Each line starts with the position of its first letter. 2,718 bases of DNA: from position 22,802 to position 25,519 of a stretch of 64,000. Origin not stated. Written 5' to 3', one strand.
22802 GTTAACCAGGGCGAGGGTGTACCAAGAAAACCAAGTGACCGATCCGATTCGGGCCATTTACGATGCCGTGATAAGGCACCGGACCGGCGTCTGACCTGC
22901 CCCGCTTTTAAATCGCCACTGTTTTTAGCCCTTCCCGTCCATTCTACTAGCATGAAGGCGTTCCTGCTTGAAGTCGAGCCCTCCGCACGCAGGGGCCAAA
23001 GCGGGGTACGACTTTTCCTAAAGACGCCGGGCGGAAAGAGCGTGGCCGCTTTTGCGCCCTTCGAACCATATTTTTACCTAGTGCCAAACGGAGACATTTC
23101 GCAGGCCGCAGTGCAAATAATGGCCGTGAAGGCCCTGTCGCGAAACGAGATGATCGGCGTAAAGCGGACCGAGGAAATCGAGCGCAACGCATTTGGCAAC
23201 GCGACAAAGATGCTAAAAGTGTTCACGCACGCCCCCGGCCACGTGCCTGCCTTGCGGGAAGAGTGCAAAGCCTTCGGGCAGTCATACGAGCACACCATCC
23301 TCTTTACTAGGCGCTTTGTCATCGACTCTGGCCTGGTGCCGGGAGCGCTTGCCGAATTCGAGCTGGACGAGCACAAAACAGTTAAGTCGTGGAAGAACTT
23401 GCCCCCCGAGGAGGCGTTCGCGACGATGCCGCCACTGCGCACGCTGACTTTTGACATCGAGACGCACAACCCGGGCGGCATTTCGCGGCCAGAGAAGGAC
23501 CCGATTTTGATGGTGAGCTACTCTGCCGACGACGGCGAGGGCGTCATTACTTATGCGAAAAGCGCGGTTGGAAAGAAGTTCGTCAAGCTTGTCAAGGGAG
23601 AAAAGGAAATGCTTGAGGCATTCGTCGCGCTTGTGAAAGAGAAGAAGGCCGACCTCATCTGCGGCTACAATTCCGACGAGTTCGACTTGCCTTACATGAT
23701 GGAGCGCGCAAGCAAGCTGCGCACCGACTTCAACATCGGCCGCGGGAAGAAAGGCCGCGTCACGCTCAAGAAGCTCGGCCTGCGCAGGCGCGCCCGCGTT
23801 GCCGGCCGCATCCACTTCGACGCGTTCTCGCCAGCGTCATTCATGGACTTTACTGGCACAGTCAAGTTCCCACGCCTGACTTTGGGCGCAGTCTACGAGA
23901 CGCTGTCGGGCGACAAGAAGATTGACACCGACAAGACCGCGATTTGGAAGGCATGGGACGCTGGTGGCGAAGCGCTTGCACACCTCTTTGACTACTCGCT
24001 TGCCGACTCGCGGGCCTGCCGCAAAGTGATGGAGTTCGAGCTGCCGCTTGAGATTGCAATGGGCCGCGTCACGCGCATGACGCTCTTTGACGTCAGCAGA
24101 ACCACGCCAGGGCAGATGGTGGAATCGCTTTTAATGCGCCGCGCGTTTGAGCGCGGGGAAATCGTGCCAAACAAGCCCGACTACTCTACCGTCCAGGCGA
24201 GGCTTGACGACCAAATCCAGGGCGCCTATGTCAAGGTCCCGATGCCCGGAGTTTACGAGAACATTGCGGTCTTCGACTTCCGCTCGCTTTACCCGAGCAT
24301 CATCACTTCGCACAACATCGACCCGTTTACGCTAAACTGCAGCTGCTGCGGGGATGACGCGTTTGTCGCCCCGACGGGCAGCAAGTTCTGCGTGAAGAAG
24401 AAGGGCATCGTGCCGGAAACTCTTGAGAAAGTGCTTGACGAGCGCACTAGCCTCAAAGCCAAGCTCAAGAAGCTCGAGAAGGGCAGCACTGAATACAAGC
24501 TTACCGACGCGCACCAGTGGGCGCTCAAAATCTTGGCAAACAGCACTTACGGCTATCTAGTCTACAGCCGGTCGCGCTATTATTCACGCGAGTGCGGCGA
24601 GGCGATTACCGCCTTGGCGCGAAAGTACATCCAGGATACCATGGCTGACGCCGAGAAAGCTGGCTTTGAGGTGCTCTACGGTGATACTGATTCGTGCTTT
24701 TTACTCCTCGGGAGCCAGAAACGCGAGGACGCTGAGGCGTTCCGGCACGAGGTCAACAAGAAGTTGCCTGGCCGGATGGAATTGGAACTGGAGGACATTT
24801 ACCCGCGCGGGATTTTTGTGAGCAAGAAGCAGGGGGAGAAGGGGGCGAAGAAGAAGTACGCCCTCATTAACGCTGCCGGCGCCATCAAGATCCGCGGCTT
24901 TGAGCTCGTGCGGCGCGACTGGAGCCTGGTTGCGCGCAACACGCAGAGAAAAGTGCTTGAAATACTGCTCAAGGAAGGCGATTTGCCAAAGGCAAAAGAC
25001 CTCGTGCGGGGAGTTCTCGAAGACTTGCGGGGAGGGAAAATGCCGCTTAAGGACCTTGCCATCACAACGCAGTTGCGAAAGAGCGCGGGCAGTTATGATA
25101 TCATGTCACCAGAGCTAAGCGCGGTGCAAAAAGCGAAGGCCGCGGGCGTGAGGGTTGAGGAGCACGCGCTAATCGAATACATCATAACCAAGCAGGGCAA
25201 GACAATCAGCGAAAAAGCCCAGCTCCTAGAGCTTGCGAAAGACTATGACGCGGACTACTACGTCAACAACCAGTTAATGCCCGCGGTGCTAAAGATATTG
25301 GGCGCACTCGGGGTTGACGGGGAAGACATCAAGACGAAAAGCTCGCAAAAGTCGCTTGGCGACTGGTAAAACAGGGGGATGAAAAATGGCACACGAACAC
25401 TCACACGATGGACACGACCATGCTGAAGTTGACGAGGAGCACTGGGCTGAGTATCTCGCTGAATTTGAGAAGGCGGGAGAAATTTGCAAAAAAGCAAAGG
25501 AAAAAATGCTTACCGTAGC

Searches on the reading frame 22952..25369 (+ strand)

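Call 69: search_protein_families(library=pfam, proteins=[window:22952-25369:+], max_evalue=0.001)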
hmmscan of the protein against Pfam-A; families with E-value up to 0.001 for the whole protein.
window:22952-25369:+ (805 aa): 3 families
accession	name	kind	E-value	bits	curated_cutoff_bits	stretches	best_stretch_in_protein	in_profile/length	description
PF00136.26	DNA_pol_B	-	1.5e-62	212.3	23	1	388-784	13-451/453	DNA polymerase family B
PF03104.25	DNA_pol_B_exo1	-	5.8e-29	101.6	23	1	110-292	2-225/242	DNA polymerase family B, exonuclease domain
PF13482.12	RNase_H_2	-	0.00069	20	22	0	167-361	3-162/165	RNase_H superfamily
